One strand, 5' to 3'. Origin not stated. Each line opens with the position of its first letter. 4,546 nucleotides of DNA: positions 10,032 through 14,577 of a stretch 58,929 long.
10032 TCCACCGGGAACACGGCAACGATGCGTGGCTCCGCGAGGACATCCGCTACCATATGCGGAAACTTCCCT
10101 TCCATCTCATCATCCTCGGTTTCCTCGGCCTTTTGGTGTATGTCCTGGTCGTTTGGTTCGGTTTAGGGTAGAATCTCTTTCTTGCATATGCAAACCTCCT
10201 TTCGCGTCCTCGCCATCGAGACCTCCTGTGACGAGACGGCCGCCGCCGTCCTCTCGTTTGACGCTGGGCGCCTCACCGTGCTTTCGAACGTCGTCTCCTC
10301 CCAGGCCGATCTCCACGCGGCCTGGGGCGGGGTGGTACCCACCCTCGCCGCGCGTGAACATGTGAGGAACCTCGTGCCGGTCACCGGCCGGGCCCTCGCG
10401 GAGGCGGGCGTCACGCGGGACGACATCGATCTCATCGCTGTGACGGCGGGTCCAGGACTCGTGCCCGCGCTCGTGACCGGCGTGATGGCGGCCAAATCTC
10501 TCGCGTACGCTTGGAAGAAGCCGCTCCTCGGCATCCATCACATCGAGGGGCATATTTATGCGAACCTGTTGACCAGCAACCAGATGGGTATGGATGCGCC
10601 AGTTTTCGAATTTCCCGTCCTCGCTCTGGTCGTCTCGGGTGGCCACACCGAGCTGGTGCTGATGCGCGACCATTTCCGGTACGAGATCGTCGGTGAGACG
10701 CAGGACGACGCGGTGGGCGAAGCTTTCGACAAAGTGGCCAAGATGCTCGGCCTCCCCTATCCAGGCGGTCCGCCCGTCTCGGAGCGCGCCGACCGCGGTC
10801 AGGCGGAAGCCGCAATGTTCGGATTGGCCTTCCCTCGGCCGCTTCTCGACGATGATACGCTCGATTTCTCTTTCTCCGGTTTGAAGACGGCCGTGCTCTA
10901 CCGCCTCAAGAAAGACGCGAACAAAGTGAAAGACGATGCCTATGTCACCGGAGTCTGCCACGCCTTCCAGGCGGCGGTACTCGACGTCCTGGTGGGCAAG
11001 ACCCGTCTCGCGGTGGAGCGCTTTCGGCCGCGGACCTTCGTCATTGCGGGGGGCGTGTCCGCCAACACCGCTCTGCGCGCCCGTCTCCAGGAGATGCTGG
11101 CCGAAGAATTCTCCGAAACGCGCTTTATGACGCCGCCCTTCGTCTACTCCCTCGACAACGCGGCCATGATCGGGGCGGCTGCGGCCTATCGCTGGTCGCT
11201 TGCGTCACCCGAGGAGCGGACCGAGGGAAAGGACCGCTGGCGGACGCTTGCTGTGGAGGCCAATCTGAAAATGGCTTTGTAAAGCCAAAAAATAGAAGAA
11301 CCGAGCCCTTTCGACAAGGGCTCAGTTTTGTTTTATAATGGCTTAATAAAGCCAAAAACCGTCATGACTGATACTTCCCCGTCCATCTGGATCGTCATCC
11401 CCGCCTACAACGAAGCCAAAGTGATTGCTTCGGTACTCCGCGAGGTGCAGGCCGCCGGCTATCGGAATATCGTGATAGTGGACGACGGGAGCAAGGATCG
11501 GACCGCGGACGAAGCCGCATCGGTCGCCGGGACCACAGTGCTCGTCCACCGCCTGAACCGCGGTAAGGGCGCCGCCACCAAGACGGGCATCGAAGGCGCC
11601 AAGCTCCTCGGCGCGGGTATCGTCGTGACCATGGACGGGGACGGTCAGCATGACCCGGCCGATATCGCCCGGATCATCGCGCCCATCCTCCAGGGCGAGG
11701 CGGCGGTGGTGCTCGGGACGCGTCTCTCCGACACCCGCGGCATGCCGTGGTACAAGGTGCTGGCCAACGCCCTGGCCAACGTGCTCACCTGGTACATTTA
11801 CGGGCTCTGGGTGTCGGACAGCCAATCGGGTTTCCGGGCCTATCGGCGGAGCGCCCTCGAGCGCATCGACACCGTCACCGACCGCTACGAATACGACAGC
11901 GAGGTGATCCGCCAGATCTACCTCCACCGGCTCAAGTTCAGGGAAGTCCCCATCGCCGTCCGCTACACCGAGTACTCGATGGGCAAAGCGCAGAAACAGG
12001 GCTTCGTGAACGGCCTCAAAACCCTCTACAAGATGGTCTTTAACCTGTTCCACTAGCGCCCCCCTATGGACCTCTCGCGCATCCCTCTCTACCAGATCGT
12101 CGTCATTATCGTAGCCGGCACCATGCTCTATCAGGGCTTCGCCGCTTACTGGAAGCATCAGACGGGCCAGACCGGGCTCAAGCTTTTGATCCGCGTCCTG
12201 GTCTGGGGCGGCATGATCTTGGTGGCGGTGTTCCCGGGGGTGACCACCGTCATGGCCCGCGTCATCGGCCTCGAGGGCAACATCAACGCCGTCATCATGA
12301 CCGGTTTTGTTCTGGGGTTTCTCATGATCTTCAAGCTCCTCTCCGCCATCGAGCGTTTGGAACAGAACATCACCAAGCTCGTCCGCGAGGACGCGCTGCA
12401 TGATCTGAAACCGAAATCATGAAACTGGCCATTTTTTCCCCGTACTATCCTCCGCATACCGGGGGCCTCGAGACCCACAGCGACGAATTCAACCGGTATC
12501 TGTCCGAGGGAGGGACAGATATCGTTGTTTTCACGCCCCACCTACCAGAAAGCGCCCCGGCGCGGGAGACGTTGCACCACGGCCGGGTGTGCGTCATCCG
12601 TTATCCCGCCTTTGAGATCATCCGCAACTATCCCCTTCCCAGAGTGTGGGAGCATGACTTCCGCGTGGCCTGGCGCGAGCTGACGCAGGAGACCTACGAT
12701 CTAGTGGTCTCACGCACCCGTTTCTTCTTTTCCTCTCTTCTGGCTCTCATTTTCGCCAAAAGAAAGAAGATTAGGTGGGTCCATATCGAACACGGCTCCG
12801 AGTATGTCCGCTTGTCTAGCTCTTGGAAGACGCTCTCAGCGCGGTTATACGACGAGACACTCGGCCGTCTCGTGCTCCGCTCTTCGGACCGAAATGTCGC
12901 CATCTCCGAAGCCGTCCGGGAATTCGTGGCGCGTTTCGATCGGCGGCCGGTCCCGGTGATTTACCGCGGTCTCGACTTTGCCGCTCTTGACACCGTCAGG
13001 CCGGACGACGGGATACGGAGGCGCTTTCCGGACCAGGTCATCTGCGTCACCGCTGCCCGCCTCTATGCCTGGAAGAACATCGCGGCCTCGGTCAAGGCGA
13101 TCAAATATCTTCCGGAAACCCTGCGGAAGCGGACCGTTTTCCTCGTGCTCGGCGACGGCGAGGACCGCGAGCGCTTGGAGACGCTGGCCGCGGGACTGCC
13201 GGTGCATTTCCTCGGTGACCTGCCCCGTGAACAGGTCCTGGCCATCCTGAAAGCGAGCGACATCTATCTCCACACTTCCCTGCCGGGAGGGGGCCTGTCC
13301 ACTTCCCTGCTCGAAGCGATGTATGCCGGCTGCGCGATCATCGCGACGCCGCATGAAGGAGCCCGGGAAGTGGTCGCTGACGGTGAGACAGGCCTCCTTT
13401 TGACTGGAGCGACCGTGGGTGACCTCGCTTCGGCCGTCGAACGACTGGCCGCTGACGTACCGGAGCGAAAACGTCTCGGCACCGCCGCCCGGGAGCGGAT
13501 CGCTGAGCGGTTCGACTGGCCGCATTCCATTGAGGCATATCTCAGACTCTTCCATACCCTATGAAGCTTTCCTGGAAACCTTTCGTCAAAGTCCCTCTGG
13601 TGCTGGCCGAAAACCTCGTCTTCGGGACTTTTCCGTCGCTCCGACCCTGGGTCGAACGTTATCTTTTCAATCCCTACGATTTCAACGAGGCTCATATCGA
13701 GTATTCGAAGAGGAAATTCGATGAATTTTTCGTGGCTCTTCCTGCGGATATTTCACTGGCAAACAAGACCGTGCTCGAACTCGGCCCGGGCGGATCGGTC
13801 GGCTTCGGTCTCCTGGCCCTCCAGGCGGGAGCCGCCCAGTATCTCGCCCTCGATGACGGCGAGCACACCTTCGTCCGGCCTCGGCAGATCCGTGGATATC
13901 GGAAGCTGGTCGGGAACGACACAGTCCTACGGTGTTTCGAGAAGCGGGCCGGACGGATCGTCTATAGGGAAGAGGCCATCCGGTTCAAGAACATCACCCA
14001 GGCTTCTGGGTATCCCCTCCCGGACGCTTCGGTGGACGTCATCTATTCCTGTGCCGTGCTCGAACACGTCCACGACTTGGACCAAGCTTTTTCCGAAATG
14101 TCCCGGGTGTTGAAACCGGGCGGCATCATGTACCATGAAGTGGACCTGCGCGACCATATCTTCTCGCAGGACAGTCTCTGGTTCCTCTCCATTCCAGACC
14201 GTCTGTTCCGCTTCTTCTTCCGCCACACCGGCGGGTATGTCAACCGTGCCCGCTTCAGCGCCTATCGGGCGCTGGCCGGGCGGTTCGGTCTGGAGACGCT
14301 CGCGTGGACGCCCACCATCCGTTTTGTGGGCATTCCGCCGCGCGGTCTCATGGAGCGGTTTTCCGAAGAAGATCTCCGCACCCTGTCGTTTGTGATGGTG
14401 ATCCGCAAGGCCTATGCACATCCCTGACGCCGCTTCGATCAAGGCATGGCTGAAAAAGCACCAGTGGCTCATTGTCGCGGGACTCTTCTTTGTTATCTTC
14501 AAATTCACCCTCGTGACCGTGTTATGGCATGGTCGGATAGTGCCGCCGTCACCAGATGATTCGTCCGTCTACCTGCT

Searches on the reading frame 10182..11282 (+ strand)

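Call 72: search_protein_families(library=pfam, proteins=[window:10182-11282:+], max_evalue=0.0001)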
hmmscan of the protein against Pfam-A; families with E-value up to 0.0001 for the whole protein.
window:10182-11282:+ (366 aa): 1 family
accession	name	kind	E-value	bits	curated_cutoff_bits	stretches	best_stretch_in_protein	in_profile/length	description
PF00814.31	TsaD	-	2.1e-86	290.3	24.8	1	32-331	1-263/264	tRNA N6-adenosine threonylcarbamoyltransferase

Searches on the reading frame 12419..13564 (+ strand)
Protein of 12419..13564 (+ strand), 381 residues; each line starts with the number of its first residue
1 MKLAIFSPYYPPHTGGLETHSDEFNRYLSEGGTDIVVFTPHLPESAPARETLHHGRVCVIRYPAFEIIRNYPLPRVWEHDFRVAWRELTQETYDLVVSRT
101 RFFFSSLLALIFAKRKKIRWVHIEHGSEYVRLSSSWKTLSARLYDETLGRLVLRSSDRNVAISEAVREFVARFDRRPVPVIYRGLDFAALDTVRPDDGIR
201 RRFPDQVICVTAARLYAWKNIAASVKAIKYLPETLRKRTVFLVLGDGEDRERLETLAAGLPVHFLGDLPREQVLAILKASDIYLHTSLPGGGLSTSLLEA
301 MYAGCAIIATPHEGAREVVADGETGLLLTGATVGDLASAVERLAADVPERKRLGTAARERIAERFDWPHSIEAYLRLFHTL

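Call 31: search_protein_families(library=pfam, proteins=[window:12419-13564:+], max_evalue=0.0001)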
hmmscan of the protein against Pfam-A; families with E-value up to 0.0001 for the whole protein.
window:12419-13564:+ (381 aa): 5 families
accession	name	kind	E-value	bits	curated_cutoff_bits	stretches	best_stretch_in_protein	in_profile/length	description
PF00534.26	Glycos_transf_1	-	7.1e-31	107.5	26.4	1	204-360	13-172/172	Glycosyl transferases group 1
PF13692.12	Glyco_trans_1_4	-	3.7e-24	86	27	1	208-346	3-142/142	Glycosyl transferases group 1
PF13439.12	Glyco_transf_4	-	7.9e-20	72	28.5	1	15-186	2-167/170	Glycosyltransferase Family 4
PF13579.12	Glyco_trans_4_4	-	3.3e-13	50.7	29.7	1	15-180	1-152/158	Glycosyl transferase 4-like domain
PF13524.12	Glyco_trans_1_2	-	6.5e-13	49.3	25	1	239-375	15-143/144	Glycosyl transferase-like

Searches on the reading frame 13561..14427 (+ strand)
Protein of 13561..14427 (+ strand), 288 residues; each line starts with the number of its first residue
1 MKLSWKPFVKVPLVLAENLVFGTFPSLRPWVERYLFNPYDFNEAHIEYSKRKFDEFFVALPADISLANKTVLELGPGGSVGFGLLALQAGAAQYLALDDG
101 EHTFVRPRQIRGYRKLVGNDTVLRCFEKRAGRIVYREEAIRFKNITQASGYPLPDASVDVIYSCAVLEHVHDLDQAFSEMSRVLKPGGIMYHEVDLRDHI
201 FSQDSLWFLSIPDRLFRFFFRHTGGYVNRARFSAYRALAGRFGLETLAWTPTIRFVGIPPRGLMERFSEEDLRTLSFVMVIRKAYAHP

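Call 31: search_protein_families(library=pfam, proteins=[window:13561-14427:+], max_evalue=0.0001)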
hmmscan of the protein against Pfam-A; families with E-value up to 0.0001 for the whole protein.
window:13561-14427:+ (288 aa): 5 families
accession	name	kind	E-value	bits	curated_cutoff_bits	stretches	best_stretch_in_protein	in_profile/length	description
PF08241.18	Methyltransf_11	-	1.7e-14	54.7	21.2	1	147-191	50-94/95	Methyltransferase domain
PF13489.12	Methyltransf_23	-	8.4e-10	39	27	1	65-245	20-160/164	Methyltransferase domain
PF13649.12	Methyltransf_25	-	6.8e-09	36.7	27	1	115-188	23-97/97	Methyltransferase domain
PF08242.18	Methyltransf_12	-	6.8e-08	33.6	30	1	138-189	49-97/98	Methyltransferase domain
PF13847.12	Methyltransf_31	-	3.1e-06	27.4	27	1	145-191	63-108/145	Methyltransferase domain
